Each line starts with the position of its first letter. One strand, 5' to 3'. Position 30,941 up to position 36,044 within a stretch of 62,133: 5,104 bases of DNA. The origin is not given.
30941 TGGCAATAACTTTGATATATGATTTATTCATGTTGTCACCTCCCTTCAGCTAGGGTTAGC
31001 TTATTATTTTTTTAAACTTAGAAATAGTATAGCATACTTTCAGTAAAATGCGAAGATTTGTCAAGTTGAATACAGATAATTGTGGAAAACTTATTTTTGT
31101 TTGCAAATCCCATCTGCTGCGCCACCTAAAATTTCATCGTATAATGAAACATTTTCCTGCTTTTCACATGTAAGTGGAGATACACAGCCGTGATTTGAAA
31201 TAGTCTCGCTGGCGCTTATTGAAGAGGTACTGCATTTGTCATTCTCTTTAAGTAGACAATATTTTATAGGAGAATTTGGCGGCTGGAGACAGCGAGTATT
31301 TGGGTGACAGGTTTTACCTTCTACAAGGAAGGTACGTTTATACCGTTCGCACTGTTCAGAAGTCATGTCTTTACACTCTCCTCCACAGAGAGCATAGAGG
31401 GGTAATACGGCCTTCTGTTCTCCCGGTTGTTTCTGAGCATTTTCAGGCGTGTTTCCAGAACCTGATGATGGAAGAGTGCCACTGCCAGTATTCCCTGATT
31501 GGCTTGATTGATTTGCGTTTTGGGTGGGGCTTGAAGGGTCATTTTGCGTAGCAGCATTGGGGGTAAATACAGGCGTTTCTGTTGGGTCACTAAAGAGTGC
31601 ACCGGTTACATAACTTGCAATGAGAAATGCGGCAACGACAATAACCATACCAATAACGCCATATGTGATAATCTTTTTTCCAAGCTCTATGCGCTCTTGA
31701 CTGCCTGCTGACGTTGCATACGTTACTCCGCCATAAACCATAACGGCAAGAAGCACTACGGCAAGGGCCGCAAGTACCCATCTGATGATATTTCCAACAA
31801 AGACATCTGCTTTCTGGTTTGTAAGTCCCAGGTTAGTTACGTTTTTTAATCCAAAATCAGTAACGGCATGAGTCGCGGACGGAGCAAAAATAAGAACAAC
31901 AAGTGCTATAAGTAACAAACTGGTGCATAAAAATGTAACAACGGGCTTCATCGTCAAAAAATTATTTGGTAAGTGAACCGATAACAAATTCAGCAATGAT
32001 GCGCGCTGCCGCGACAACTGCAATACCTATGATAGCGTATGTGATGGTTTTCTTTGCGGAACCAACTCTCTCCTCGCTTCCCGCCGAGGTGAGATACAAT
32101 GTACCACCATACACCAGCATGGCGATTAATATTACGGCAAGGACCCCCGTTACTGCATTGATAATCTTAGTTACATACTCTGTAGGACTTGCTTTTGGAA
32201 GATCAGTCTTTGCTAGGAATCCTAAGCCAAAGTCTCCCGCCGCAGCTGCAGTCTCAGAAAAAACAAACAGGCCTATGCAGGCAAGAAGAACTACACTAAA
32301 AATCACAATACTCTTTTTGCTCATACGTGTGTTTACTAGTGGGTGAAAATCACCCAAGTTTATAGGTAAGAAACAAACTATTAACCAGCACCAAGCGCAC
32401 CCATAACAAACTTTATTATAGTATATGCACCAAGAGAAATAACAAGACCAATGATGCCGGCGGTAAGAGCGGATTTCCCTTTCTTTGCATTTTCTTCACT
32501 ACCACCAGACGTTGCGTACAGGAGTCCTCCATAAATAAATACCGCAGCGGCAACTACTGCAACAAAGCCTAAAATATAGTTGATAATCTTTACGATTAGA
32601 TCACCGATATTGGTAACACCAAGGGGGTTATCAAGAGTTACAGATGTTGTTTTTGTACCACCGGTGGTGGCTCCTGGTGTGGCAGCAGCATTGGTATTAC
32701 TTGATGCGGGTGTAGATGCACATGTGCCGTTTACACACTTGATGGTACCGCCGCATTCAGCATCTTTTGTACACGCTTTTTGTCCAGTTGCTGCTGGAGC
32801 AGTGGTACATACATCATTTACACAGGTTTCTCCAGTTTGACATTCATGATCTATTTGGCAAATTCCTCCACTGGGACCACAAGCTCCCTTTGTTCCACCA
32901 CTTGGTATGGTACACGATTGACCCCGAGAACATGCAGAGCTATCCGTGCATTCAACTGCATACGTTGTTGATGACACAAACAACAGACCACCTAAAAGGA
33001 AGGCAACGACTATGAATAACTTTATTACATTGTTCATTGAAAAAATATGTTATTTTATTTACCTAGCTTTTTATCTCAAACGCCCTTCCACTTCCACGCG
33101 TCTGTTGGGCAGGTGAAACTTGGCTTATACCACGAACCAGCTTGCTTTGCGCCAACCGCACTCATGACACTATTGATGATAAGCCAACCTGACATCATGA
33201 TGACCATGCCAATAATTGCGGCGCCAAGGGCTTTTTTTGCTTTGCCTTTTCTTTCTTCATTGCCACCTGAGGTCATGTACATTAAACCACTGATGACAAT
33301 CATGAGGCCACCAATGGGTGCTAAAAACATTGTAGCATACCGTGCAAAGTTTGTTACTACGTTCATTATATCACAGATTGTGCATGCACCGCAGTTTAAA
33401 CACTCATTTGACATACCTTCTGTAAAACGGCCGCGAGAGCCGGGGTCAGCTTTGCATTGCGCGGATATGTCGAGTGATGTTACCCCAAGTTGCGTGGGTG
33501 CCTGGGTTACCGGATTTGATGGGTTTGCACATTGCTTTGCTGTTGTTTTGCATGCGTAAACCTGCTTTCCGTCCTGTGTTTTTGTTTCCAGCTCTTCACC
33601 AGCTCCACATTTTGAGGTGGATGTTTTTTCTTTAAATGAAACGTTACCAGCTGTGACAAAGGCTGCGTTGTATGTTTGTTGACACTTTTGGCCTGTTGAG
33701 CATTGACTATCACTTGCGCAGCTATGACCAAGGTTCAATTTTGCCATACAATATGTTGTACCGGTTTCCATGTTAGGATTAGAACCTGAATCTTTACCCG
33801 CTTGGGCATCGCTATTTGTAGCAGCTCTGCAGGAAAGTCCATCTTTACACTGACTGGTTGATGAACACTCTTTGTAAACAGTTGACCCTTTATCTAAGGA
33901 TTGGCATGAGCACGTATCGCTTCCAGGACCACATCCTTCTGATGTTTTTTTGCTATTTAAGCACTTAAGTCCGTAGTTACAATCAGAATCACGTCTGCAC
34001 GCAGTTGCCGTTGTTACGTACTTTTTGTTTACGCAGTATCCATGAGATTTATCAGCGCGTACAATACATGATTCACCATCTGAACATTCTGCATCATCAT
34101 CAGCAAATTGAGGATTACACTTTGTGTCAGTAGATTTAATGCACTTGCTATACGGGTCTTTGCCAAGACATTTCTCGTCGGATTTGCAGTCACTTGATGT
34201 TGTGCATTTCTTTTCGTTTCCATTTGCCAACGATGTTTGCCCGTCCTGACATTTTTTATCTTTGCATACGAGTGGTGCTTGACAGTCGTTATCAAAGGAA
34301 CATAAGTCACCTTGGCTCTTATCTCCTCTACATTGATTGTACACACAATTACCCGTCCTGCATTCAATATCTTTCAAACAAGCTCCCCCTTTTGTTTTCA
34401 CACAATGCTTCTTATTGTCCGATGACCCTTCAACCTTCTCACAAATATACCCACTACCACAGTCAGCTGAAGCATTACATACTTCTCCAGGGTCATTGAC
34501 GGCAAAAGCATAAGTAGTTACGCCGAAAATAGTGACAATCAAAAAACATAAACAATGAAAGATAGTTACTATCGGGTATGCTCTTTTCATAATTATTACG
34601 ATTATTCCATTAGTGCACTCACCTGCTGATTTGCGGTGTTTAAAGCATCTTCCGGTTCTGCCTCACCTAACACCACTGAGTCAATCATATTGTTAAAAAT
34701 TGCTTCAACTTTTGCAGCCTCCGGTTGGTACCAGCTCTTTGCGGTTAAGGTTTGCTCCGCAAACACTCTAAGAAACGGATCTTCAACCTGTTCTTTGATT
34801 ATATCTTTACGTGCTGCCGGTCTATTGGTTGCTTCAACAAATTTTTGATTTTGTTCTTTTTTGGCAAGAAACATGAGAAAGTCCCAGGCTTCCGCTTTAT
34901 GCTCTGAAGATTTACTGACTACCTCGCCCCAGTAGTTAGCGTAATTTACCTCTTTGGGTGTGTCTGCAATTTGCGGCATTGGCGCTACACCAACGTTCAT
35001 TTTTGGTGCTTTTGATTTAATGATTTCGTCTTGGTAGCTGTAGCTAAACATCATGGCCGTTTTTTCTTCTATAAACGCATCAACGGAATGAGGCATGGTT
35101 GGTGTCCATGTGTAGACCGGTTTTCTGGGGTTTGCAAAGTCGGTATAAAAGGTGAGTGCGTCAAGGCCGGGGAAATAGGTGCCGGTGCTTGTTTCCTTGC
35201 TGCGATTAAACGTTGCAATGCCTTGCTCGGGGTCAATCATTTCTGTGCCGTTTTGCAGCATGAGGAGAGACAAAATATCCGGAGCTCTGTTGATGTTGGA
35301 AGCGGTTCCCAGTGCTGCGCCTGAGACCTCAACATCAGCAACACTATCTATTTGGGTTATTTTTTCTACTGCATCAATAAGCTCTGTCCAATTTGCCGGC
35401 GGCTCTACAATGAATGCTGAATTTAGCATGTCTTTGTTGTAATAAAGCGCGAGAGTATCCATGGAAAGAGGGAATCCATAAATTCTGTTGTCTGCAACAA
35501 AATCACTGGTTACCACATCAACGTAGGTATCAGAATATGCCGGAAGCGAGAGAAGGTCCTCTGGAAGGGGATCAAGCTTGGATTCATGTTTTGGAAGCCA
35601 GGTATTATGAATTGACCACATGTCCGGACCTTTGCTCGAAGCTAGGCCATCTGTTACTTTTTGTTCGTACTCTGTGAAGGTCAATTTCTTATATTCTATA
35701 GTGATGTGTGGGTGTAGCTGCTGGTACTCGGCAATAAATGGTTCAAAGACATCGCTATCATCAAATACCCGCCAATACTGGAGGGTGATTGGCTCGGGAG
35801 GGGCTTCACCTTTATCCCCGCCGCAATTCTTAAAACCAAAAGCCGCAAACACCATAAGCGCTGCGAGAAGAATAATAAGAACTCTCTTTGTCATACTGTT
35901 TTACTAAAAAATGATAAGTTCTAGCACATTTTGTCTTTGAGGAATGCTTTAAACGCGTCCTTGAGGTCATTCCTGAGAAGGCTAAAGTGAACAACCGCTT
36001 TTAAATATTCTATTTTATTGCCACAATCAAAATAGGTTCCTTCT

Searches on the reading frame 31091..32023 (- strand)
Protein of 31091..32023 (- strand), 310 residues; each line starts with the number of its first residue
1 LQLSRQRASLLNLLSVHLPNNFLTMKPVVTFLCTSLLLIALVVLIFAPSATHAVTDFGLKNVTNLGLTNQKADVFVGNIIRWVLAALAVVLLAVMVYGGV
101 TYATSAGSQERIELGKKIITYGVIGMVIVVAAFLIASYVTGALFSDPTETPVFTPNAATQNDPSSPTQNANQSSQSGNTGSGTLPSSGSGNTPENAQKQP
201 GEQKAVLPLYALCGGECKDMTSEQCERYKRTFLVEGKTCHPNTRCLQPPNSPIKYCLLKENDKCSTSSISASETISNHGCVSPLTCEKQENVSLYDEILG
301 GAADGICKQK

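Call 12: search_protein_families(library=pfam, proteins=[window:31091-32023:-])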
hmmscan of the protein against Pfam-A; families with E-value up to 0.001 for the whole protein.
window:31091-32023:- (310 aa): 2 families
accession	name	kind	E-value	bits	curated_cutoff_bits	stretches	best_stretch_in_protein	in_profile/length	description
PF18895.5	T4SS_pilin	-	7.3e-08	32.8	26.6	1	76-139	9-71/71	Type IV secretion system pilin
PF04479.18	RTA1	-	4.5e-05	23.6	24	1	36-137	27-125/208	RTA1 like protein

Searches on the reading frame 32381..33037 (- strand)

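Call 12: search_protein_families(library=pfam, proteins=[window:32381-33037:-])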
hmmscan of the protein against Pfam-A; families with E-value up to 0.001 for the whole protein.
window:32381-33037:- (218 aa): 3 families
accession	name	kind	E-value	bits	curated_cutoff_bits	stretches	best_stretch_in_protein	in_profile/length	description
PF04706.18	Dickkopf_N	-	5.9e-08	33.3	25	1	29-78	1-51/51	Dickkopf N-terminal cysteine-rich region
PF18895.5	T4SS_pilin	-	8.5e-08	32.6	26.6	1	141-211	2-71/71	Type IV secretion system pilin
PF23416.1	DUF7107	-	0.00016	22.4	24.6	0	60-107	2-47/48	Domain of unknown function (DUF7107)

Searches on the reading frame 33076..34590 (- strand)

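Call 12: search_protein_families(library=pfam, proteins=[window:33076-34590:-])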
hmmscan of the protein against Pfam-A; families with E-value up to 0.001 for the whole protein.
window:33076-34590:- (504 aa): 1 family
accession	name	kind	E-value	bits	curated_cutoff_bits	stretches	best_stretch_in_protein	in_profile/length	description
PF18895.5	T4SS_pilin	-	1.8e-07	31.5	26.6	1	408-473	8-69/71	Type IV secretion system pilin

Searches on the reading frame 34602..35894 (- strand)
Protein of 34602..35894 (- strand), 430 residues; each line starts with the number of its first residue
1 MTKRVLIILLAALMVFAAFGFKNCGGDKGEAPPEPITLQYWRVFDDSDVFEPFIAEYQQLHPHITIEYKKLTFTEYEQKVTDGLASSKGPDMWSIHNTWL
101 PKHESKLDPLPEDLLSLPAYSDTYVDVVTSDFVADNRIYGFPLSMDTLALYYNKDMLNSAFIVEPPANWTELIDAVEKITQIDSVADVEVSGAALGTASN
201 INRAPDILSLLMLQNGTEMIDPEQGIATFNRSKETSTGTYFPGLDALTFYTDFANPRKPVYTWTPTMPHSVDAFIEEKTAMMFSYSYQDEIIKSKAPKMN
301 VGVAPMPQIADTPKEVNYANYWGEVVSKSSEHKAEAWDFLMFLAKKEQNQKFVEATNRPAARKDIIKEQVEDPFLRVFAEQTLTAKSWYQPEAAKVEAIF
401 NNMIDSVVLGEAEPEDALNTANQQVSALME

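Call 12: search_protein_families(library=pfam, proteins=[window:34602-35894:-])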
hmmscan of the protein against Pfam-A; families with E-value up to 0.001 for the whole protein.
window:34602-35894:- (430 aa): 2 families
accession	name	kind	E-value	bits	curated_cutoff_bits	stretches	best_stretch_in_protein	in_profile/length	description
PF13416.11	SBP_bac_8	-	7.8e-28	98.5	27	1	54-366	3-266/279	Bacterial extracellular solute-binding protein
PF01547.30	SBP_bac_1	-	5.1e-27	96.1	26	1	50-349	10-306/307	Bacterial extracellular solute-binding protein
